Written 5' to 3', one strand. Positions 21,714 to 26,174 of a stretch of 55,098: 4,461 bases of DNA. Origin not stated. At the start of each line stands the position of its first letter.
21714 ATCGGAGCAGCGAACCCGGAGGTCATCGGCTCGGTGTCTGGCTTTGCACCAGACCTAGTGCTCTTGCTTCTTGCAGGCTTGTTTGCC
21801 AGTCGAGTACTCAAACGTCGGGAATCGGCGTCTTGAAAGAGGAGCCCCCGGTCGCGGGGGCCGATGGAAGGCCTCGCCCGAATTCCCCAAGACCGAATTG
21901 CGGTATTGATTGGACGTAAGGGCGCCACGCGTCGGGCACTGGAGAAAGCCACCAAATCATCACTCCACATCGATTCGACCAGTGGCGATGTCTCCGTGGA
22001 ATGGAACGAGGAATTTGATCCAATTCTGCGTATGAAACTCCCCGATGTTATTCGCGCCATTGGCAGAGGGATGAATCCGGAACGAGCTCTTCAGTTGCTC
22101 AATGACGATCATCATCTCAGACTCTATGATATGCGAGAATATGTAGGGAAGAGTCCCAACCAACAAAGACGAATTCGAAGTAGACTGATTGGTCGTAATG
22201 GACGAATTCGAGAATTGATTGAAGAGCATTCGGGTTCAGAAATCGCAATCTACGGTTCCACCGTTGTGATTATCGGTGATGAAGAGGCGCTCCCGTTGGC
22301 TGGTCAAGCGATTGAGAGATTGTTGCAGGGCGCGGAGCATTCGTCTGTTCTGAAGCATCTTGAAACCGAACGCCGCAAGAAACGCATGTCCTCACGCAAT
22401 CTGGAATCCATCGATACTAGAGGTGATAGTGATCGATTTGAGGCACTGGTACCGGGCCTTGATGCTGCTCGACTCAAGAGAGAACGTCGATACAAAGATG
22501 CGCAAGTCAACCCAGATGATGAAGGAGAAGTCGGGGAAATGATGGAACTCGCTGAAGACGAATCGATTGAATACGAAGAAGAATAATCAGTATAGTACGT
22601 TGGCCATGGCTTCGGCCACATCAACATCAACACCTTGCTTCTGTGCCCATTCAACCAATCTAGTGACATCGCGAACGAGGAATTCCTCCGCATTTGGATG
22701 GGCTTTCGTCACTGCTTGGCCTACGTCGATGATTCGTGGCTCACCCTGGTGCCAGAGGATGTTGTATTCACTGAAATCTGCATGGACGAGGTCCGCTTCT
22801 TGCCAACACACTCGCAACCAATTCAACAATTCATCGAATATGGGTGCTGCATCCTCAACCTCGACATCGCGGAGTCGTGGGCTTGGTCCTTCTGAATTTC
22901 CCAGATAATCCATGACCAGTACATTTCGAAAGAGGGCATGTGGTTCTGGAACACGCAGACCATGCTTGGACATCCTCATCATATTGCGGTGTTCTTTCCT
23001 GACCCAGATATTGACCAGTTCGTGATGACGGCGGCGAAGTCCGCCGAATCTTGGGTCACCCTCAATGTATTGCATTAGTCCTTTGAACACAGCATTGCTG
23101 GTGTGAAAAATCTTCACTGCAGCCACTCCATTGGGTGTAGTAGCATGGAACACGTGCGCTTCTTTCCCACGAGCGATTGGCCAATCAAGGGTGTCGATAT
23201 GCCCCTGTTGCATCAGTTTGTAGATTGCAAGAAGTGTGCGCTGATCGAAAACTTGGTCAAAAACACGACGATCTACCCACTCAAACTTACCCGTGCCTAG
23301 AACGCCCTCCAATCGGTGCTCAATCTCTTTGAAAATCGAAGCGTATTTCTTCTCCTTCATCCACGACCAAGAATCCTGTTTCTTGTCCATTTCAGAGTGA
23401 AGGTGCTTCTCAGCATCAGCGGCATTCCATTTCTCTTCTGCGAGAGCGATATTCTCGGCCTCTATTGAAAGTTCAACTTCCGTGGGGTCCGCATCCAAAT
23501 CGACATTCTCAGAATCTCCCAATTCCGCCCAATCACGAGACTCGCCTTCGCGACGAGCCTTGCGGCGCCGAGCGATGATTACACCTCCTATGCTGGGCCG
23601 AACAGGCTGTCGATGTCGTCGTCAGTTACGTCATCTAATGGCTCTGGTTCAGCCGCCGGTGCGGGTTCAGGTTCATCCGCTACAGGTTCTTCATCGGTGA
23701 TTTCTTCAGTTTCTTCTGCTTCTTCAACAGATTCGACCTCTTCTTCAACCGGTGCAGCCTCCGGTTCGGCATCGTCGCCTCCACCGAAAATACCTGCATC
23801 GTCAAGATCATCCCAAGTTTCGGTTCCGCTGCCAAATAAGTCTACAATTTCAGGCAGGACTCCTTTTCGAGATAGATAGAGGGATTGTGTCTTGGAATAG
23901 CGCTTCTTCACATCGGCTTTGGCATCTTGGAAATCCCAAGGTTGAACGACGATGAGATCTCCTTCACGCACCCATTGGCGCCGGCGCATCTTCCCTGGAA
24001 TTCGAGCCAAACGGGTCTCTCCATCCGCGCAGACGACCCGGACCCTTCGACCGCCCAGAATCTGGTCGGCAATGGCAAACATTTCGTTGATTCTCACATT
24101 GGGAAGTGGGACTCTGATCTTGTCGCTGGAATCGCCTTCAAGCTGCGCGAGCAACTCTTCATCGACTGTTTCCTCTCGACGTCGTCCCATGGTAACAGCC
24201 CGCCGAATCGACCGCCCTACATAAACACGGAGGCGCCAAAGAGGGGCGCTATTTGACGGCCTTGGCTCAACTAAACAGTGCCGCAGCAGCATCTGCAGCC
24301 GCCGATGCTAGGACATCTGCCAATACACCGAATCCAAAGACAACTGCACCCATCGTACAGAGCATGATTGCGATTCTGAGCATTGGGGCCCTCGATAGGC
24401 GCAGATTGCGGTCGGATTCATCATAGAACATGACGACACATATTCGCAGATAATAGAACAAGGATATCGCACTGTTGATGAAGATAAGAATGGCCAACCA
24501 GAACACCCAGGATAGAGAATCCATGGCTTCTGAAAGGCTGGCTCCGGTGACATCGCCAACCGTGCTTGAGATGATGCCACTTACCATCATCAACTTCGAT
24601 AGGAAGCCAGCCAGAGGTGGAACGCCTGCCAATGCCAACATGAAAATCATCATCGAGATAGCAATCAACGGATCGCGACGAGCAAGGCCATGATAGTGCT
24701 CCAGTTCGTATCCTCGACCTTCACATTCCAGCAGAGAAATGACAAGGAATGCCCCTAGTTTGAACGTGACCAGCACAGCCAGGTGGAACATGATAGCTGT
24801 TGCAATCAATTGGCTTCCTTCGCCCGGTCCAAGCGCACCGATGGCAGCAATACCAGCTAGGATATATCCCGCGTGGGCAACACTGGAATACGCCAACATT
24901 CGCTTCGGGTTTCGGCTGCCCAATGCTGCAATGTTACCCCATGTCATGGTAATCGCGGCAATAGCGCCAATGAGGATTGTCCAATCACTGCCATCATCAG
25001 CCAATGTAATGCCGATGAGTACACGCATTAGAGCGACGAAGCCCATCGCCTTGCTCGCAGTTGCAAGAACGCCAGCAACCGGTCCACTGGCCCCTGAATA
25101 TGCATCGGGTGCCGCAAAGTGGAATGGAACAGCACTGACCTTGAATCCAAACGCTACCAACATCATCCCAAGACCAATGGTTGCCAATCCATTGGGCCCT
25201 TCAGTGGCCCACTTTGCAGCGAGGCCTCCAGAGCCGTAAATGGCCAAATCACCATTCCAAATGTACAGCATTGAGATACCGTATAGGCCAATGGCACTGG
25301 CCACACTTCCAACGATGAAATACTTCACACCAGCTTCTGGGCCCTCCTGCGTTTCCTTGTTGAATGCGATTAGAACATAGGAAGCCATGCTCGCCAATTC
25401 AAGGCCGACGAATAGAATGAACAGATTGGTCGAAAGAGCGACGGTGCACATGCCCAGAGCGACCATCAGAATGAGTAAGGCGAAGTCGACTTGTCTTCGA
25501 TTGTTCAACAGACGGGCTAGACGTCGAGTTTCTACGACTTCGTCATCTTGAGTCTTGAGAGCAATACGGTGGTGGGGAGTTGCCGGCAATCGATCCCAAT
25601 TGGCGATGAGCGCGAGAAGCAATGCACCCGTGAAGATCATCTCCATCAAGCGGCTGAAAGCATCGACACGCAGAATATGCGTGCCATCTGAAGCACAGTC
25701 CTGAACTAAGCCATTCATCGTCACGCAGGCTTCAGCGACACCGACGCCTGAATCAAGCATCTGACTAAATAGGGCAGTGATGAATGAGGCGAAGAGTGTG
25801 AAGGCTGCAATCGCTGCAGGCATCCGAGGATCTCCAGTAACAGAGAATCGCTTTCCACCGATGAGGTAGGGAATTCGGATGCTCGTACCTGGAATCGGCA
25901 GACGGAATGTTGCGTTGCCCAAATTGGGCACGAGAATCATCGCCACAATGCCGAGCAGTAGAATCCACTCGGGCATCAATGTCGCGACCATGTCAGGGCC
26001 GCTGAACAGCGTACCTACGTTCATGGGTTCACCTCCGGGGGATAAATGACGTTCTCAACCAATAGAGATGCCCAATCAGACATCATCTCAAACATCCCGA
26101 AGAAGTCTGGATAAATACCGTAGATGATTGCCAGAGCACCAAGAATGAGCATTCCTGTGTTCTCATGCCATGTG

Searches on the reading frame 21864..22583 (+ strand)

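Call 20: search_protein_families(library=pfam, proteins=[window:21864-22583:+], max_evalue=0.001)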
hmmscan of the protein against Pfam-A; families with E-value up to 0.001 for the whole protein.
window:21864-22583:+ (240 aa): 2 families
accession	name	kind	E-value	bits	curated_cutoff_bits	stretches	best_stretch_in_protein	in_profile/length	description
PF00013.35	KH_1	-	1.2e-10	41.4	21.5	1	7-40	6-40/66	KH domain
PF21800.4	KH_KRR1_2nd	-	1.7e-06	28.3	27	1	100-155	17-72/91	KRR1 small subunit processome component, second KH domain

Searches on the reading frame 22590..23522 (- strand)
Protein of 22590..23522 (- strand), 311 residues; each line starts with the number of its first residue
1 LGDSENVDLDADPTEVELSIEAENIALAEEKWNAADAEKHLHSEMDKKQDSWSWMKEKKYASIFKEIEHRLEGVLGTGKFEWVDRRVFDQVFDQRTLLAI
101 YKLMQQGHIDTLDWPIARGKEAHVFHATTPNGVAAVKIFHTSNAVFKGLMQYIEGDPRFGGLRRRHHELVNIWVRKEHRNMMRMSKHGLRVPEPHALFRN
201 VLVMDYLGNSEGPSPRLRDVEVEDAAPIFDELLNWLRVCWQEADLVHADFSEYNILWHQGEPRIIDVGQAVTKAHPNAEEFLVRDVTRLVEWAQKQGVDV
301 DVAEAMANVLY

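Call 68: search_protein_families(library=pfam, proteins=[window:22590-23522:-], max_evalue=0.00001)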
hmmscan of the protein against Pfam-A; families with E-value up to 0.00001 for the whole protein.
window:22590-23522:- (311 aa): 2 families
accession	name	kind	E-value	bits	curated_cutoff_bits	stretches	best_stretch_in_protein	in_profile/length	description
PF01163.29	RIO1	-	2.6e-52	177.6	22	1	124-302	2-184/187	RIO domain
PF01636.29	APH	-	8.6e-07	29.4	23.2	0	216-270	137-197/239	Phosphotransferase enzyme family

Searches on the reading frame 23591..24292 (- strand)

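Call 68: search_protein_families(library=pfam, proteins=[window:23591-24292:-], max_evalue=0.00001)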
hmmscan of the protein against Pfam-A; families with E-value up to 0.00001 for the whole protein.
window:23591-24292:- (234 aa): 1 family
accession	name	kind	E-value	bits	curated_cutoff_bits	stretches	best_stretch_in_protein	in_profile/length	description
PF01176.25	eIF-1a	-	2.6e-20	72.3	30.2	1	69-130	1-63/64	Translation initiation factor 1A / IF-1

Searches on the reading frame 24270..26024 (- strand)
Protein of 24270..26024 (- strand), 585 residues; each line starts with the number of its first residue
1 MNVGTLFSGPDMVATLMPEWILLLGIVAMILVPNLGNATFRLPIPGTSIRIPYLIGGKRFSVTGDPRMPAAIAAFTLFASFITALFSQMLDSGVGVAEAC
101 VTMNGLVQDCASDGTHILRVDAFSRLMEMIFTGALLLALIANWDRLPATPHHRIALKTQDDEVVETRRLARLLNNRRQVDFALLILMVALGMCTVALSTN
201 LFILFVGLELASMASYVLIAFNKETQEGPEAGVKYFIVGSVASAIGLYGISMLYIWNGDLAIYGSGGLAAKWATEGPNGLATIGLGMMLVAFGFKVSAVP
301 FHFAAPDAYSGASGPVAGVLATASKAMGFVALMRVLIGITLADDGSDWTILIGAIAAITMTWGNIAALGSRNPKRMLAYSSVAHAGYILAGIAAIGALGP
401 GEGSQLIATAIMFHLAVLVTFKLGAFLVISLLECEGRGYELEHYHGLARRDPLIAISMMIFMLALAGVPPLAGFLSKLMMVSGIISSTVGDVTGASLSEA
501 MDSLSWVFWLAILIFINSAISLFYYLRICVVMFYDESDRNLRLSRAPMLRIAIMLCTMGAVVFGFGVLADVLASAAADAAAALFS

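Call 68: search_protein_families(library=pfam, proteins=[window:24270-26024:-], max_evalue=0.00001)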
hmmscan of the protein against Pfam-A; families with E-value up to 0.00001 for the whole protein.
window:24270-26024:- (585 aa): 1 family
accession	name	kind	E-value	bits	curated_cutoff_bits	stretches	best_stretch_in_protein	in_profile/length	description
PF00361.26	Proton_antipo_M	-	3.8e-54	184.3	21.5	1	198-489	1-280/294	NADH:quinone oxidoreductase/Mrp antiporter, TM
